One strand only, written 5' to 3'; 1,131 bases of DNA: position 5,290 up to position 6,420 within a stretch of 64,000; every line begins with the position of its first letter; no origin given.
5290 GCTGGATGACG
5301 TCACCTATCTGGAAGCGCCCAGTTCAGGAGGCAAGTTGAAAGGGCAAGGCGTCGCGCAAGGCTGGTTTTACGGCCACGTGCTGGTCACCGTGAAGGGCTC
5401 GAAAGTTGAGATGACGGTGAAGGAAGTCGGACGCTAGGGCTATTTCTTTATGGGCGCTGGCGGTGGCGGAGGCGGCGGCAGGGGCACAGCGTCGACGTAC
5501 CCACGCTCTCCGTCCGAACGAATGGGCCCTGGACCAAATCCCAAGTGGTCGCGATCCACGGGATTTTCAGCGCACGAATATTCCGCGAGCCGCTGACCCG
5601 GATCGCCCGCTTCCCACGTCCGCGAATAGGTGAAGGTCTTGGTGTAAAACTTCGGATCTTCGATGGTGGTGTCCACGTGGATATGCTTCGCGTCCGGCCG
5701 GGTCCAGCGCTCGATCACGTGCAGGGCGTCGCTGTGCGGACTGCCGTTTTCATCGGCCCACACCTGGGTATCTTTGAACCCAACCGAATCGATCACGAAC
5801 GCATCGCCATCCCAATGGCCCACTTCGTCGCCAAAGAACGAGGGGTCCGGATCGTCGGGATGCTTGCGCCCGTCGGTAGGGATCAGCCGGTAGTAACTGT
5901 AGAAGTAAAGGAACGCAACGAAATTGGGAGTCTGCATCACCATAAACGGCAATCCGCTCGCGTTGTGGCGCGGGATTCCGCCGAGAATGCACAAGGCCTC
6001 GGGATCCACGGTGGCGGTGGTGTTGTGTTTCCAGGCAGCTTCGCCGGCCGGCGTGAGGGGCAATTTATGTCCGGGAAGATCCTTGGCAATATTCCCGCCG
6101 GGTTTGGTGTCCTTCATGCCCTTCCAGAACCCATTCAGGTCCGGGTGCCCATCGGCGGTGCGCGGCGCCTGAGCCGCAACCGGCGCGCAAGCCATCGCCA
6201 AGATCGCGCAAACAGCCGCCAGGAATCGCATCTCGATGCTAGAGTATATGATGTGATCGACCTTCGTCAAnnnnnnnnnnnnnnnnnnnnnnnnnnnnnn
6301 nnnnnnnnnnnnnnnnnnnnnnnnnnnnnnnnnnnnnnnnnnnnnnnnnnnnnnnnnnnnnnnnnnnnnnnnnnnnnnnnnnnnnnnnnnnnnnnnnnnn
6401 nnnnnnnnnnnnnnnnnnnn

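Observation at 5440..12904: Regulator-centred cluster of a TonB-dependent receptor with three uncharacterised secreted components: candidate undescribed uptake/processing system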

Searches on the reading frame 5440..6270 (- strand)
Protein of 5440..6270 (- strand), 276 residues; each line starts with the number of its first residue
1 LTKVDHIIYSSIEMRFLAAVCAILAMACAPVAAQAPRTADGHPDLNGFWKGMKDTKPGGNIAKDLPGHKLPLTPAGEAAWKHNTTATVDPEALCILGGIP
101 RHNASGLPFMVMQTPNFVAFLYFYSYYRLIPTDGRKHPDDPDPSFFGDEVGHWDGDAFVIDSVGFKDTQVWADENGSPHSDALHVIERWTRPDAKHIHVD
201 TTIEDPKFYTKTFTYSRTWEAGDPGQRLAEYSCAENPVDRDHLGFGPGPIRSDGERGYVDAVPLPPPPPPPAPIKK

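Call 4: search_protein_families(library=pfam, proteins=[window:5440-6270:-], max_evalue=0.01)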
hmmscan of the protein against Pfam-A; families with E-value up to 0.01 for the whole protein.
window:5440-6270:- (276 aa): 0 families

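Call 5: search_protein_families(library=ncbifam, proteins=[window:5440-6270:-], max_evalue=0.01)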
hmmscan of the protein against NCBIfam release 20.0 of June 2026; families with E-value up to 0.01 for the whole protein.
window:5440-6270:- (276 aa): 0 families

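Call 15: find_homologous_proteins(query=window:5440-6231:-, max_evalue=0.001)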
Query window:5440-6231:- (263 aa): 1709 proteins with E <= 0.001 among 8000 candidates; the best 120 are listed.
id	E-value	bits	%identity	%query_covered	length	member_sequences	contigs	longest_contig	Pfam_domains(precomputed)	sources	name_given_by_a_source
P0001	2.3e-161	554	90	94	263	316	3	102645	-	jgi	jgi:hypothetical protein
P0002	1.1e-160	552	88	100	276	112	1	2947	-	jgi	jgi:hypothetical protein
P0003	1.3e-152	526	82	100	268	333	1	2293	-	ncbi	-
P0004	3.5e-148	511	81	94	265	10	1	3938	-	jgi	jgi:hypothetical protein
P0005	1.5e-142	492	81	90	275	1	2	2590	-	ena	-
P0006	1.8e-139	482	74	99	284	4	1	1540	-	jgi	jgi:hypothetical protein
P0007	6.9e-138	477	78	93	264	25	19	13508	-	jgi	jgi:hypothetical protein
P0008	3.5e-137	475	77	93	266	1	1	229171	-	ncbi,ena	-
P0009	8.4e-137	474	76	94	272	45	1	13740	-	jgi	jgi:hypothetical protein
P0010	1.3e-135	470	76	93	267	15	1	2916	-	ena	-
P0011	3.0e-135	468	81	86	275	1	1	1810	-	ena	-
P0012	4.0e-135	468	73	93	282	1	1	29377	-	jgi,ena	-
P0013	2.5e-134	465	78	86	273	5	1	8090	-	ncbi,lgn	-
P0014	3.0e-134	465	72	93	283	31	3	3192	-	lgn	-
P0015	4.5e-134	465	72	97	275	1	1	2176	-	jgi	-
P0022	4.8e-132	458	82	86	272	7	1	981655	-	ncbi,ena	-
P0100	1.5e-123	430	67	94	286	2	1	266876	-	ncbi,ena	-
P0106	3.2e-123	429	69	98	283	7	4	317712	-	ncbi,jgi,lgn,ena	jgi:hypothetical protein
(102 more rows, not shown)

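Call 16: find_encoding_contigs(protein=P0022, flank=10000, max_places=2)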
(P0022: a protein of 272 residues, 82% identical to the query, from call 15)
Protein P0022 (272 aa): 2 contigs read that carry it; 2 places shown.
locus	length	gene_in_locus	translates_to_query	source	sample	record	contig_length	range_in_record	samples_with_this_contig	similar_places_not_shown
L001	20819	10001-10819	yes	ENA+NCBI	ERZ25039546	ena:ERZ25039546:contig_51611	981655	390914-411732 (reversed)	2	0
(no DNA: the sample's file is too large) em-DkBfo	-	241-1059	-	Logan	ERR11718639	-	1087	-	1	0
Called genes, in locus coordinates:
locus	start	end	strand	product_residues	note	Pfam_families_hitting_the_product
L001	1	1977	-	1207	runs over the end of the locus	PF13620:CarboxypepD_reg, PF13715:CarbopepD_reg_2, PF22904:NOMO1-like_2nd (weak), PF17210:SdrD_B, PF25183:OMP_b-brl_4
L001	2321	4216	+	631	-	PF07715:Plug, PF00593:TonB_dep_Rec_b-barrel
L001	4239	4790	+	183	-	PF13689:DUF4154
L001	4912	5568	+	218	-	-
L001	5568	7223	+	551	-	PF00135:COesterase, PF20434:BD-FAE (weak), PF07859:Abhydrolase_3 (faint)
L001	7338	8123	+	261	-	PF13669:Glyoxalase_4 (faint), PF00903:Glyoxalase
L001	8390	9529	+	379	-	PF13432:TPR_16 (faint), PF07719:TPR_2 (faint), PF13414:TPR_11 (faint), PF13428:TPR_14 (faint), PF14559:TPR_19 (faint)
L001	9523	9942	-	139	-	PF19649:DUF6152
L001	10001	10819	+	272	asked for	-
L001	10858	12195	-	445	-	-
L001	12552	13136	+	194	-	PF07638:Sigma70_ECF, PF08281:Sigma70_r4_2, PF04545:Sigma70_r4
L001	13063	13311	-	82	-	-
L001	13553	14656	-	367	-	PF13240:Zn_Ribbon_1 (weak)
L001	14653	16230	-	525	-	PF01011:PQQ, PF13360:PQQ_2, PF13570:Beta-prop_ACSF4 (weak), PF13360:PQQ_2, PF13570:Beta-prop_ACSF4, PF01011:PQQ (weak)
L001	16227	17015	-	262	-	PF00034:Cytochrom_C (weak), PF13442:Cytochrome_CBB3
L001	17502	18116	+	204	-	PF00440:TetR_N, PF16925:TetR_C_13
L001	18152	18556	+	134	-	PF19473:DUF6010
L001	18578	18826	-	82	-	PF05016:ParE_toxin (weak)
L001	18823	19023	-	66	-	-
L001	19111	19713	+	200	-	-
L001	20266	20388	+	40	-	-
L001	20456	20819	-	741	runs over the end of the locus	PF01869:BcrAD_BadFG, PF09989:DUF2229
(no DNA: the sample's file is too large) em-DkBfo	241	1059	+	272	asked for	-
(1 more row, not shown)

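Call 17: find_encoding_contigs(protein=P0100, flank=10000, max_places=2)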
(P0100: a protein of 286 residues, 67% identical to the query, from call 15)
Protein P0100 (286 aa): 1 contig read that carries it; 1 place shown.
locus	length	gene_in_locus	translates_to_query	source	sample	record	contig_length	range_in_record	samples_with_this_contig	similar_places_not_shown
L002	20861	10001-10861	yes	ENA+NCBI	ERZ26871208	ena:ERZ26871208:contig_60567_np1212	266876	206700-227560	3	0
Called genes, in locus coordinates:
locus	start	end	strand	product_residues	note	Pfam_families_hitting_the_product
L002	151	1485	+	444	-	PF13026:DUF3887 (weak), PF01738:DLH (faint), PF12146:Hydrolase_4, PF12697:Abhydrolase_6, PF00326:Peptidase_S9, PF12695:Abhydrolase_5 (faint)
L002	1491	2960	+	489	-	-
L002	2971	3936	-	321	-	-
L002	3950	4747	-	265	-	-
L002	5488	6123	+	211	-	-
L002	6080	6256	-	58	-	-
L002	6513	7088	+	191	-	PF13620:CarboxypepD_reg (faint)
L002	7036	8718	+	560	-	PF25183:OMP_b-brl_4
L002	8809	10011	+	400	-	PF25183:OMP_b-brl_4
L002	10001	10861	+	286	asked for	-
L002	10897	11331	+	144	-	-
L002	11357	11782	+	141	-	PF19649:DUF6152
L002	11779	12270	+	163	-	PF20349:DUF6644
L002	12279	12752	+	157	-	PF20349:DUF6644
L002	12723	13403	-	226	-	-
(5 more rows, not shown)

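Call 18: find_encoding_contigs(protein=P0106, flank=10000, max_places=2)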
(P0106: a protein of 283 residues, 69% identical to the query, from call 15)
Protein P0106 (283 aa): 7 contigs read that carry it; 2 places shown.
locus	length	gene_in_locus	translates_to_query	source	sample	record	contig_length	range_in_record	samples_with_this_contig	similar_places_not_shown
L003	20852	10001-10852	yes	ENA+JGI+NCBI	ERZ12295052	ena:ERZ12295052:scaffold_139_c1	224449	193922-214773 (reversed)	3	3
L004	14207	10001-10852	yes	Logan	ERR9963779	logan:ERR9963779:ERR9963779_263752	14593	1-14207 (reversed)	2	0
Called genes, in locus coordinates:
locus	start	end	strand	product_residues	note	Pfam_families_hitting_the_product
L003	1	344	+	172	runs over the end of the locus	-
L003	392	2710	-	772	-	PF20256:MoCoBD_2, PF01315:Ald_Xan_dh_C (weak), PF02738:MoCoBD_1, PF20256:MoCoBD_2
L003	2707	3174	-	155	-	PF00111:Fer2 (weak), PF01799:Fer2_2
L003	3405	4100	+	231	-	PF13185:GAF_2 (weak), PF03861:ANTAR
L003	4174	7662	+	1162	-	PF13620:CarboxypepD_reg, PF13715:CarbopepD_reg_2 (weak), PF17210:SdrD_B (weak), PF25183:OMP_b-brl_4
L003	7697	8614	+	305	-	PF19307:SrpI-like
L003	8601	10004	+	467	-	PF00266:Aminotran_5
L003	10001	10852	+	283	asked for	-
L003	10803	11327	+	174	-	-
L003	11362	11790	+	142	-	PF19649:DUF6152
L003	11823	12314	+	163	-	PF20349:DUF6644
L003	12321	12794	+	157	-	PF20349:DUF6644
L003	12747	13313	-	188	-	PF20349:DUF6644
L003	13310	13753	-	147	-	PF20349:DUF6644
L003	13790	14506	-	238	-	PF03861:ANTAR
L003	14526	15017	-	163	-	-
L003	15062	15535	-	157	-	PF20349:DUF6644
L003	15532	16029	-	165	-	PF20349:DUF6644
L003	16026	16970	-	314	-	-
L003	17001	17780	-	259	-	-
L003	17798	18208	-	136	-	PF19649:DUF6152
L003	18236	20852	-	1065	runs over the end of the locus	PF13620:CarboxypepD_reg, PF25183:OMP_b-brl_4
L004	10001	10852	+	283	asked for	-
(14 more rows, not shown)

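Call 26: find_related_loci(query=A2, collection=genome_contigs, flank=10000)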
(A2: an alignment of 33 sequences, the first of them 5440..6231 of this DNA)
Query A2 (263 aa) in genome_contigs; peptide patterns used: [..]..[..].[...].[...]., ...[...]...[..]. (x = any residue, [..] = any of these).
598 stretches matched a pattern (row limit reached: there are more); 593 encode a relative of the query (tblastn E <= 1e-3); the best 80 are kept; 80 distinct loci.
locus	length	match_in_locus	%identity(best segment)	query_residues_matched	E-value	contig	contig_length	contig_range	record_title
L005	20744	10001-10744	86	1-248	2e-147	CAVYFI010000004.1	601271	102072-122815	MAG: Bryobacterales bacterium isolate MFD04463.bin.2.76 genome assembly, contig: contig_38785, whole genome shotgun sequ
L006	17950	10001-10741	87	1-247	1e-146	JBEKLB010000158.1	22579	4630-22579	MAG: Bryobacteraceae bacterium isolate SPRUCE 360 SPRUCE_360_158, whole genome shotgun sequence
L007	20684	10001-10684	90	20-247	2e-141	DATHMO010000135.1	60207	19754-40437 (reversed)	MAG TPA_asm: Bryobacteraceae bacterium isolate SMAG_U12634 k141_649875, whole genome shotgun sequence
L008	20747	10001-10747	88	1-249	2e-149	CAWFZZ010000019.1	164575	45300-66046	MAG: Bryobacterales bacterium isolate MFD09286.bin.1.167 genome assembly, contig: contig_99254, whole genome shotgun seq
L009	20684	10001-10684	89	20-247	7e-140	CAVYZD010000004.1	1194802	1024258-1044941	MAG: Bryobacterales bacterium isolate MFD02248.bin.1.4 genome assembly, contig: contig_16072, whole genome shotgun seque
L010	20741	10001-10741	79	2-245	3e-134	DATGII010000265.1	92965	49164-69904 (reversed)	MAG TPA_asm: Bryobacteraceae bacterium isolate SMAG_U9803 k141_918209, whole genome shotgun sequence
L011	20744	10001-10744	77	2-247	1e-133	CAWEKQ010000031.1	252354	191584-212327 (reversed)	MAG: Terriglobia bacterium isolate MFD05841.bin.2.43 genome assembly, contig: contig_20416, whole genome shotgun sequenc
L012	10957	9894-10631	77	2-245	2e-132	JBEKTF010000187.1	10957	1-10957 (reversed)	MAG: Bryobacteraceae bacterium isolate SPRUCE 551 SPRUCE_551_187, whole genome shotgun sequence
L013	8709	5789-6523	76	10-254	3e-129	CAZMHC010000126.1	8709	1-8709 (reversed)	MAG TPA_asm: uncultured Terracidiphilus sp. isolate binchicken_co3_192 genome assembly, contig: NODE_26435_length_8709_c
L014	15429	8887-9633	76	1-247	5e-128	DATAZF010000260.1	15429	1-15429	MAG TPA_asm: Bryobacteraceae bacterium isolate SMAG_U5698 k141_849575, whole genome shotgun sequence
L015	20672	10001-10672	81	22-245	4e-127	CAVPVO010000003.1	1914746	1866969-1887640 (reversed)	MAG: Terriglobia bacterium isolate MFD00082.bin.2.4 genome assembly, contig: contig_395, whole genome shotgun sequence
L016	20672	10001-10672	81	22-245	1e-126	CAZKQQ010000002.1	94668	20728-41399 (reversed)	MAG TPA_asm: uncultured Solibacteraceae bacterium isolate SRP272529_co1_95 genome assembly, contig: NODE_190_length_9466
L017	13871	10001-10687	79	19-247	5e-126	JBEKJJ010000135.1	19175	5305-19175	MAG: Bryobacteraceae bacterium isolate SPRUCE 320 SPRUCE_320_135, whole genome shotgun sequence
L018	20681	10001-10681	82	22-247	2e-125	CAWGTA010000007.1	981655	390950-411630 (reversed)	MAG: Terriglobia bacterium isolate MFD05521.bin.1.209 genome assembly, contig: contig_51611, whole genome shotgun sequen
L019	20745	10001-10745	92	1-248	2e-125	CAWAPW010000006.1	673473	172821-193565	MAG: Bryobacterales bacterium isolate MFD04434.bin.1.48 genome assembly, contig: contig_18983, whole genome shotgun sequ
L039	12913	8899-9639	71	3-245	1e-115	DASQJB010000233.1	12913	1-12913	MAG TPA_asm: Bryobacteraceae bacterium isolate SMAG_U11874 k141_2717243, whole genome shotgun sequence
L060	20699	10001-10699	63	22-255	6e-92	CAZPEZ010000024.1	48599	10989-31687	MAG TPA_asm: uncultured Terracidiphilus sp. isolate binchicken_co3_577 genome assembly, contig: NODE_2050_length_48599_c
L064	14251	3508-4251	53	16-262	6e-84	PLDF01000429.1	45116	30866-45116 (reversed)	MAG: Bryobacterales bacterium isolate palsa_243 73.20111000_P2M.18_contig_493, whole genome shotgun sequence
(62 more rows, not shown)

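Call 31: predict_structure(alignment_id=A2)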
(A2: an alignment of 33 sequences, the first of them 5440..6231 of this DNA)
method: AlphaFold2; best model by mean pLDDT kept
length: 263 residues; sequences in the alignment: 33
mean_pLDDT: 72.4   pTM: 0.70
mean pLDDT of the five models: 72.4, 71.3, 70.1, 69.5, 67.4
residues with pLDDT >= 90: 66; 70-90: 74; 50-70: 92; < 50: 31
segments of 3 or more residues with pLDDT < 50: 44-46, 217-234
pLDDT, mean of each block of 10 residues (from residue 1): 66 55 92 86 57 73 86 62 58 80 87 79 72 82 94 65 78 93 91 89 86 62 37 54 54 51 48
secondary structure, 60 per line:
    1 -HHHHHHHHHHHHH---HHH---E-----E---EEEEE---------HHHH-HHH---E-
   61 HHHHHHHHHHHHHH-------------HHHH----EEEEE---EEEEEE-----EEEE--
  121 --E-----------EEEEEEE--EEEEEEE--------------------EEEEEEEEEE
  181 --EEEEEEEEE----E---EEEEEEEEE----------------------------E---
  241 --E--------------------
elements in order: H2-14 E34-38 H48-51 H61-74 H88-91 E96-100 E104-109 E115-118 E135-141 E144-150 E171-180 E183-191 E200-208

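Call 33: search_protein_representatives(alignment_id=A2)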
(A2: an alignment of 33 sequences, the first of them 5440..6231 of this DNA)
Query: 33 sequences, 327 profile positions. Proteins with E-value up to 0.001 (for the whole library): 18360; up to 1e-10: 10297; up to 1e-30: 1959. The best 150 are listed.
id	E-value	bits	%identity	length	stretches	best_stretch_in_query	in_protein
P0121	2.6e-128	444.4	-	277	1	107-321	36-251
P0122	6.8e-127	439.7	-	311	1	76-319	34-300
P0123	1.0e-108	380.0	-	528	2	61-286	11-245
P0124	5.0e-101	354.7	-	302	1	76-318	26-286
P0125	7.6e-97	341.0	-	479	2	77-285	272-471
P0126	4.3e-95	335.2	-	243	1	78-286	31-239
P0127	1.6e-83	297.2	-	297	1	63-320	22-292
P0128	3.0e-80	286.4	-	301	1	65-312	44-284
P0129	1.2e-79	284.4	-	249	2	76-223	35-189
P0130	1.9e-78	280.5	-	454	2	89-313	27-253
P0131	1.4e-77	277.6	-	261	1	55-215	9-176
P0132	2.0e-77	277.1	-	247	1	179-321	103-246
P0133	5.3e-77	275.8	-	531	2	60-296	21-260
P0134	1.2e-73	264.7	-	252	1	108-245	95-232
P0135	5.3e-73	262.6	-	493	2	118-286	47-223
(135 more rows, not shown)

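Call 34: fold_search(model_id=the predicted structure, library=pdb)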
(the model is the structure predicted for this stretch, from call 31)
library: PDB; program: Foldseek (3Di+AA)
matches with E <= 10: 723; with E <= 0.001: 0
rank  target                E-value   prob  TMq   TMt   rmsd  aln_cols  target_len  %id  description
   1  8bk2_C                8.1e-02  0.09  0.11  0.16  16.4       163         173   10  X-ray structure of meningococcal factor H binding protein variant 2 in complex with a specific and bactericidal human  (released 2023-11-22)
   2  4jnj_B                8.6e-02  0.69  0.24  0.47   7.7       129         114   12  Structure based engineering of streptavidin monomer with a reduced biotin dissociation rate (released 2013-05-29)
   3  4jnj_A                9.1e-02  0.60  0.24  0.45   7.8       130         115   12  Structure based engineering of streptavidin monomer with a reduced biotin dissociation rate (released 2013-05-29)
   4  7ry5_AAA              1.7e-01  0.66  0.32  0.55   5.8       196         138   10  Cellular Retinoic Acid Binding Protein II with Bound Inhibitor 4-[6-({4-[(fluorosulfonyl)oxy]phenyl}ethynyl)-4,4-dim (released 2021-12-15)
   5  4ayd_C                1.8e-01  0.08  0.12  0.13  17.4       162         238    7  Structure of a complex between CCPs 6 and 7 of Human Complement Factor H and Neisseria meningitidis FHbp Variant 1 R10 (released 2012-11-07)
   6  4ayd_D                2.1e-01  0.08  0.12  0.13  16.0       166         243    7  Structure of a complex between CCPs 6 and 7 of Human Complement Factor H and Neisseria meningitidis FHbp Variant 1 R10 (released 2012-11-07)
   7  2frs_B                2.4e-01  0.66  0.32  0.57   6.5       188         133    9  Crystal structure of the f15w mutant of apo-cellular retinoic acid binding protein type ii at 1.51 angstroms resolutio (released 2006-09-19)
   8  5hzq_A                2.4e-01  0.15  0.21  0.35  13.6       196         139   10  Crystal structure of cellular retinoic acid binding protein 2 (CRABP2)-aryl fluorosulfate covalent conjugate (released 2016-06-01)
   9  6z2z                  2.7e-01  0.47  0.32  0.53   5.7       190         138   10  M2 mutant (R111K:Y134F:T54V:R132Q:P39Y:R59Y) of human cellular retinoic acid binding protein II - 2a conjugate (released 2021-06-02)
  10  3d95_A                2.8e-01  0.44  0.31  0.52   5.7       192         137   10  Crystal Structure of the R132K:Y134F:R111L:L121E:T54V Mutant of Apo-Cellular Retinoic Acid Binding Protein Type II at  (released 2008-07-22)
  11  5jk2_E                3.4e-01  0.47  0.23  0.41   5.2       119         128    8  Crystal structure of Treponema pallidum Tp0751 (Pallilysin) (released 2016-10-12)
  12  7ry5_BBB              3.4e-01  0.47  0.32  0.52   5.7       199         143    8  Cellular Retinoic Acid Binding Protein II with Bound Inhibitor 4-[6-({4-[(fluorosulfonyl)oxy]phenyl}ethynyl)-4,4-dim (released 2021-12-15)
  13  9nju_A                3.4e-01  0.21  0.21  0.03   8.6       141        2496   13  Structure of native homodimer of D. discoideum polyketide synthase Pks16 (released 2025-03-12)
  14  4aye_F                3.4e-01  0.06  0.12  0.13  17.5       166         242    8  Structure of a complex between CCPs 6 and 7 of Human Complement Factor H and Neisseria meningitidis FHbp Variant 1 E28 (released 2012-11-07)
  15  4kc5_D                3.4e-01  0.06  0.16  0.06  13.5       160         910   10  Crystal structure of the C-terminal part of RhiE from Burkholderia rhizoxinica (released 2013-09-18)
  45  3szh_C                7.8e-01  0.21  0.23  0.43   5.8       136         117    6  Crystal structure of apo shwanavidin (P1 form) (released 2012-04-11)
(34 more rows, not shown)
